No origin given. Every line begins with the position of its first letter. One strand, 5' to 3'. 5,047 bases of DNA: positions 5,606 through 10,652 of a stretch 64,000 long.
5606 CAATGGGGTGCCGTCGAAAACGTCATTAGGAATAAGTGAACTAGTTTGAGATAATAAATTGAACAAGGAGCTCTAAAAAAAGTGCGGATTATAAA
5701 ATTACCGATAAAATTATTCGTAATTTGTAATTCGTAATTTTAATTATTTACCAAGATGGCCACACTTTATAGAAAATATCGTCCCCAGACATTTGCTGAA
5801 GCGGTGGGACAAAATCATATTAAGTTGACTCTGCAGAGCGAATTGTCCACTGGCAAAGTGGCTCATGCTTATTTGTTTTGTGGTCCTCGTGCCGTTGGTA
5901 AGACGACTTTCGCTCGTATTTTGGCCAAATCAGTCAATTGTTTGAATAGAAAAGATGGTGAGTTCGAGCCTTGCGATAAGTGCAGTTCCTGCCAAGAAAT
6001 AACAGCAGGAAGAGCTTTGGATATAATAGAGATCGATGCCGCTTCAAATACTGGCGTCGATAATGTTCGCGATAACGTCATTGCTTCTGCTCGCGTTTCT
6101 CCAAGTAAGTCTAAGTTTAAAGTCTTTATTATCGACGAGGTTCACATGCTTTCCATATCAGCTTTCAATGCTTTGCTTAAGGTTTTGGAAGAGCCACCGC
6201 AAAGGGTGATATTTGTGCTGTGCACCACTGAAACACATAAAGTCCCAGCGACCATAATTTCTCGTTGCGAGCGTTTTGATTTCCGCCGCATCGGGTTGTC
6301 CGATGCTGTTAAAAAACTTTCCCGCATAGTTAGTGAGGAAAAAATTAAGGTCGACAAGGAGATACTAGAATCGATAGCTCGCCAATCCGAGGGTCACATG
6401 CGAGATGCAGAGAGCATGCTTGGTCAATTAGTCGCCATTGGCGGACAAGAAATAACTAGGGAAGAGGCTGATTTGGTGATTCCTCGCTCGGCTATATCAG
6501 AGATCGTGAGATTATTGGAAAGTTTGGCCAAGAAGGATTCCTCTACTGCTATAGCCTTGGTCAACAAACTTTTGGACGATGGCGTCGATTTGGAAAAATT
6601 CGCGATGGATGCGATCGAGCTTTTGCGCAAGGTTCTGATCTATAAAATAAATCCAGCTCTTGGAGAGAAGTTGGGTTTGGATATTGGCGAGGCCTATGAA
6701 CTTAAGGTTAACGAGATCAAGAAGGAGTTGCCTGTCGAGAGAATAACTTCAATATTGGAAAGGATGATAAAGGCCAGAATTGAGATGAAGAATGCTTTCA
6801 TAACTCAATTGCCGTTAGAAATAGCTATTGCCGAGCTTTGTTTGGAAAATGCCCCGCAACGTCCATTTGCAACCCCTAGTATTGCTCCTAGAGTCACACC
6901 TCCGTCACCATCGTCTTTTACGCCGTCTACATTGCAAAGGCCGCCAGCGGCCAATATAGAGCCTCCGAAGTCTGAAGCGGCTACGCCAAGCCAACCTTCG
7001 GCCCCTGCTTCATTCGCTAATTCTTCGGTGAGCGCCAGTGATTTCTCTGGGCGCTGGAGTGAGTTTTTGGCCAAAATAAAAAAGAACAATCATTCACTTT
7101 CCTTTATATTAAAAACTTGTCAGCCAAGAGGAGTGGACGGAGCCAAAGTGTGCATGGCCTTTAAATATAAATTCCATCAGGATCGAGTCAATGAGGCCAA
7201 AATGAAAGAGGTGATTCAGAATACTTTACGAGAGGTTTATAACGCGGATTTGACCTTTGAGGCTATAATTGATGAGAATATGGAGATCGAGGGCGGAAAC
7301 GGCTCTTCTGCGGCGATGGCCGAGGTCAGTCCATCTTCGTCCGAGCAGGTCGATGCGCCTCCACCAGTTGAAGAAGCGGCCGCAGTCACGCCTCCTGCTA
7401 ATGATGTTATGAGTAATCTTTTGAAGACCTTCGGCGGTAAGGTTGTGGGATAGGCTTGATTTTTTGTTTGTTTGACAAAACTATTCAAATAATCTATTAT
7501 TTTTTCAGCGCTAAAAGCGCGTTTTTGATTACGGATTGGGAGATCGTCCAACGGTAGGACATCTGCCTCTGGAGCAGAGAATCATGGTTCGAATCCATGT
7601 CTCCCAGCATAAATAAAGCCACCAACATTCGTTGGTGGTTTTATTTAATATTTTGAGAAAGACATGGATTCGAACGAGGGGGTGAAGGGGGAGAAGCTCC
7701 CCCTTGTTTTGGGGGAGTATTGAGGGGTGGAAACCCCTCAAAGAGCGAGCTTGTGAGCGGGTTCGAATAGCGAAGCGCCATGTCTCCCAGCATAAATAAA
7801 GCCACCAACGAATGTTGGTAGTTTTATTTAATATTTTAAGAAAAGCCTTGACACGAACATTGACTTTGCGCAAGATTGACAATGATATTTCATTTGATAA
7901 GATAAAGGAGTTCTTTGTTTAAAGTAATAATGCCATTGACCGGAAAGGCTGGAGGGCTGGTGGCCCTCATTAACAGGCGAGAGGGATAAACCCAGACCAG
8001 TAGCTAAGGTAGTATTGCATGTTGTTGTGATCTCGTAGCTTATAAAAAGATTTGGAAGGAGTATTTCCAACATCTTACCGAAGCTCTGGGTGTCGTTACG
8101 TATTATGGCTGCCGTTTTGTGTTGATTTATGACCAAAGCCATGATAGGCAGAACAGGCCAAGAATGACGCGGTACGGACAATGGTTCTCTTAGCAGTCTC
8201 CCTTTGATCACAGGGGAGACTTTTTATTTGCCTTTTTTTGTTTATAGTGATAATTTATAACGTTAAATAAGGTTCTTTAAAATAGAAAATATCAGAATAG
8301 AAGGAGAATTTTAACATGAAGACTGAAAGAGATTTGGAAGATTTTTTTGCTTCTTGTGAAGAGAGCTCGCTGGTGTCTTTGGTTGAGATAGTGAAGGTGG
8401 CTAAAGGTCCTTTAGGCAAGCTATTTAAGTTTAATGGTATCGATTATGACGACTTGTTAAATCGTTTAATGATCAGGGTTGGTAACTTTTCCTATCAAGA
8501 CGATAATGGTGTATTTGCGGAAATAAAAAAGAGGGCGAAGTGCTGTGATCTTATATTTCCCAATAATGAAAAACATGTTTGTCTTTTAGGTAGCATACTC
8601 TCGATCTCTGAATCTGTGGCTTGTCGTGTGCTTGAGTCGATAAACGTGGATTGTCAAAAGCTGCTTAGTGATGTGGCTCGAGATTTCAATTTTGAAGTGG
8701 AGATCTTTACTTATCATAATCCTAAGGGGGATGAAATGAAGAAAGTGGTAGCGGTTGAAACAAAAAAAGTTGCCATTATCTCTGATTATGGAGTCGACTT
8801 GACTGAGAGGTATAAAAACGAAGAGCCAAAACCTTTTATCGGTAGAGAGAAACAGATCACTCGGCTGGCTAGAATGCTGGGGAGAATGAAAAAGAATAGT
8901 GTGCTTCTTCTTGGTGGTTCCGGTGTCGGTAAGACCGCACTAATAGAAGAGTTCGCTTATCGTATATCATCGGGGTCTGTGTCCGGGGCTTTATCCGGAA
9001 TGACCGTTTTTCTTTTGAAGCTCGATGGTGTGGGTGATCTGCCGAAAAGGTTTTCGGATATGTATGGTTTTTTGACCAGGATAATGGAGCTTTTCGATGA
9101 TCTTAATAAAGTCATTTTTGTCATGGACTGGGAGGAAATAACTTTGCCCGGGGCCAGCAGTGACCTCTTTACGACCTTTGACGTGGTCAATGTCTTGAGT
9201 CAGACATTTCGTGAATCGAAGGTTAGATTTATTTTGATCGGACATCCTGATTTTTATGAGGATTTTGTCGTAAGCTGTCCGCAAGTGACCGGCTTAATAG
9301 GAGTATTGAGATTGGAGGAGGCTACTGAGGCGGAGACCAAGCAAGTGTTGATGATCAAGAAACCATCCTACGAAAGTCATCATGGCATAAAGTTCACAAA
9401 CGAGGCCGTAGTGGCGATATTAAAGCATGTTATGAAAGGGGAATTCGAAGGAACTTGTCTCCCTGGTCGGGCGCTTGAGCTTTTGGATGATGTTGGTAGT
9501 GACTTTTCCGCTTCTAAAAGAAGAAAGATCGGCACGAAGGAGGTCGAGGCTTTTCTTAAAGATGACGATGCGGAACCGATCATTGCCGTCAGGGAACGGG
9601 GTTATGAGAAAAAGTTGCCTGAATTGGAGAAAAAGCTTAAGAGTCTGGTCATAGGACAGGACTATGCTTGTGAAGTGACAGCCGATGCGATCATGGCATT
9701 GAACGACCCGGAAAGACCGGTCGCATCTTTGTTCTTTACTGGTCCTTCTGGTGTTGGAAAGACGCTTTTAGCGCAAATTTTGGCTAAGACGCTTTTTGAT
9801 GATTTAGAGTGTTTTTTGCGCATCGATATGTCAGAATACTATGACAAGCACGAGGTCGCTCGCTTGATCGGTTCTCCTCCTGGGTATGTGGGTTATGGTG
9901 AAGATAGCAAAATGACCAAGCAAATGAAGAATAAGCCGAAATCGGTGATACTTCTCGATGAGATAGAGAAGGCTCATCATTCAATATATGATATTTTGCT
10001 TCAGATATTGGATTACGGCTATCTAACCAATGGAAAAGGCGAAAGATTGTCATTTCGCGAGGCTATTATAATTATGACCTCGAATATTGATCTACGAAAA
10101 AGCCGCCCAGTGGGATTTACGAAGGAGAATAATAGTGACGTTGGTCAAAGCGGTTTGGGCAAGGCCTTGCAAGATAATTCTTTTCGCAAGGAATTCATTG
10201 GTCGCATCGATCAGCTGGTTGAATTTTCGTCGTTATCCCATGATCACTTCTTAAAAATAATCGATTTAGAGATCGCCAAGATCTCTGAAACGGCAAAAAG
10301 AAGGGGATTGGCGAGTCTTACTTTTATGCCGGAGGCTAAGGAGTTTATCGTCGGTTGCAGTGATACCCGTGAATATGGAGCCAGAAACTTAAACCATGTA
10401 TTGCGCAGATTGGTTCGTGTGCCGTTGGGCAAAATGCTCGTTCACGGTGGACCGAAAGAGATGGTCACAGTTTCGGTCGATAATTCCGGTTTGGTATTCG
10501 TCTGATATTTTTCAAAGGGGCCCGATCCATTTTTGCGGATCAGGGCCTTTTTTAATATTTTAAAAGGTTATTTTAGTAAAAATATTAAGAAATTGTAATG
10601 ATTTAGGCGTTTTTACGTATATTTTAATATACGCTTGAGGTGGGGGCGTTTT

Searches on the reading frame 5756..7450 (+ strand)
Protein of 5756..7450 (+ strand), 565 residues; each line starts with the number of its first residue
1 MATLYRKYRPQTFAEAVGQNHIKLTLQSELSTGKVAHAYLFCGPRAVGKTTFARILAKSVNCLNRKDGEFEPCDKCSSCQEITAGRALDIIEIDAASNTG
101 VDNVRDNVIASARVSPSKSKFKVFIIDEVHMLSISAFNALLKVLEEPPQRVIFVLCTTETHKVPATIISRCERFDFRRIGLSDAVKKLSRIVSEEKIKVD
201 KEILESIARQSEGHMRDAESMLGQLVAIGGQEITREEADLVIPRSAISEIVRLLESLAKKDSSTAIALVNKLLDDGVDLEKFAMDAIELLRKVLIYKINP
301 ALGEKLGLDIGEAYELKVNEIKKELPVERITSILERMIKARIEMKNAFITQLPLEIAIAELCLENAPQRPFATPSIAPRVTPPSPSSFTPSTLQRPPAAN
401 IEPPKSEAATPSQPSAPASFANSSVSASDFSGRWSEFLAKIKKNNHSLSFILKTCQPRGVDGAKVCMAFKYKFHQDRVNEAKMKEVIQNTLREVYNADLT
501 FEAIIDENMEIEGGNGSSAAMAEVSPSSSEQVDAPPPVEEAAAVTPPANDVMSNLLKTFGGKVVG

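Call 73: search_protein_families(library=pfam, proteins=[window:5756-7450:+], max_evalue=0.001)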
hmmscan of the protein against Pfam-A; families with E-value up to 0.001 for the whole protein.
window:5756-7450:+ (565 aa): 9 families
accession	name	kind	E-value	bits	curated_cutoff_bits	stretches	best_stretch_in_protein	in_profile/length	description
PF13177.12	DNA_pol3_delta2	-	3.5e-42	144.6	27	1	19-178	2-159/161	DNA polymerase III, delta subunit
PF00004.35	AAA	-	1.4e-11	45.4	21.2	1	40-174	2-126/131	ATPase family associated with various cellular activities (AAA)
PF12169.13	DNA_pol3_gamma3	-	7.5e-11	42.4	24.4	1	249-363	17-129/143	DNA polymerase III subunits gamma and tau domain III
PF22608.2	DNAX_ATPase_lid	-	2.4e-09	37.3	27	1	186-230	4-48/49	DNA polymerase III clamp loader subunit, ATPase lid domain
PF21960.2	RCF1-5-like_lid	-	1.5e-06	28.5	27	1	187-218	2-34/43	RCF1/5-like, AAA+ ATPase lid domain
PF20964.2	DnaX_C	-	3.6e-06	27.4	26.2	1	427-500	8-82/113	DNA polymerase III subunit tau, C-terminal domain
PF05496.18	RuvB_N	-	6.4e-06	26.5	27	1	9-62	2-59/159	Holliday junction DNA helicase RuvB P-loop domain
PF13401.12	AAA_22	-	0.00011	23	27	0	39-157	8-122/130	AAA domain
PF07728.20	AAA_5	-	0.00051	20.5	22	1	40-147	3-93/139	AAA domain (dynein-related subfamily)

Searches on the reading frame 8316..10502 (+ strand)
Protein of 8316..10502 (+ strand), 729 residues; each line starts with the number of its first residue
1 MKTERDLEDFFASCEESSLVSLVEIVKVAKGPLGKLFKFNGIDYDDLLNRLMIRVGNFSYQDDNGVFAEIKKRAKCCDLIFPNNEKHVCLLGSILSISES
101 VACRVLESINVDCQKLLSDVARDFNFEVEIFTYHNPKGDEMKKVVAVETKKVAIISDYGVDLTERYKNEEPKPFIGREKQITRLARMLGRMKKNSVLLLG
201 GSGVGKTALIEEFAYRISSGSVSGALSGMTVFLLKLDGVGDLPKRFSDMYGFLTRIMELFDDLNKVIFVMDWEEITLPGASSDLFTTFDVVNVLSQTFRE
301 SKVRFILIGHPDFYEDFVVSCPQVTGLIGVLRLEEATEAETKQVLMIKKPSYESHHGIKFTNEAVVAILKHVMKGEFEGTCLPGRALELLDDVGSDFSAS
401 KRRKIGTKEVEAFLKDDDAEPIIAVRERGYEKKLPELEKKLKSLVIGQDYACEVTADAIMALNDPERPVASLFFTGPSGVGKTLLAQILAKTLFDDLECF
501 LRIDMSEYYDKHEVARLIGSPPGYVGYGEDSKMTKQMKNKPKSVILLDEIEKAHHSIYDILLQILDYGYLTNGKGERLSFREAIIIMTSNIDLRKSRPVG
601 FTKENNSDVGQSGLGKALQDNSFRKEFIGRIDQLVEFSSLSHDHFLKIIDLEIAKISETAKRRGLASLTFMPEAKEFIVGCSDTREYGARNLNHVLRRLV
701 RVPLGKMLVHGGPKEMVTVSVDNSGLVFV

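Call 73: search_protein_families(library=pfam, proteins=[window:8316-10502:+], max_evalue=0.001)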
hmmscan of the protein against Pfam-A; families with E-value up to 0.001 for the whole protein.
window:8316-10502:+ (729 aa): 29 families (the best 25 are shown)
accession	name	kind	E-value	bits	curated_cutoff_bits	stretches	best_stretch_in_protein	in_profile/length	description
PF07724.20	AAA_2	-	1.4e-47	162.2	27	1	467-633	1-165/166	AAA domain (Cdc48 subfamily)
PF07728.20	AAA_5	-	5.9e-16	59.2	22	1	472-590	2-122/139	AAA domain (dynein-related subfamily)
PF13191.12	AAA_16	-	1.4e-13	52.2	32.6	1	173-220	1-51/167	AAA ATPase domain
PF00004.35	AAA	-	1.4e-13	51.8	21.2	1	473-557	2-73/131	ATPase family associated with various cellular activities (AAA)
PF10431.15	ClpB_D2-small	-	9.9e-11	42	21.9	1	640-719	1-79/81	C-terminal, D2-small domain, of ClpB protein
PF00158.32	Sigma54_activat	-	1.6e-09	38.1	20.2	1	469-595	22-147/168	Sigma-54 interaction domain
PF13401.12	AAA_22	-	2.4e-09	38.1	27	0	471-567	7-110/130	AAA domain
PF20720.3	nSTAND3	-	1.5e-07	31.7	27.2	0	472-504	20-52/155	Novel STAND NTPase 3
PF17871.7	AAA_lid_9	-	1.9e-07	31.4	22.8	1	338-418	2-82/104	AAA lid domain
PF20703.3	nSTAND1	-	4.5e-07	30.3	27.1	1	165-210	7-50/379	Novel STAND NTPase 1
PF01637.24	ATPase_2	-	1.7e-06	28.5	33.2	0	174-217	1-44/225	ATPase domain predominantly from Archaea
PF03193.22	RsgA_GTPase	-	1.7e-06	28.4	30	0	161-216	74-129/174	RsgA GTPase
PF12775.13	AAA_7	-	4.2e-06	26.8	25.8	0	472-520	36-84/181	P-loop containing dynein motor region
PF13481.12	AAA_25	-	7e-06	26.2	27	0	178-308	16-149/195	AAA domain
PF05729.18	NACHT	-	2.3e-05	24.7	26.7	0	196-234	3-40/167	NACHT domain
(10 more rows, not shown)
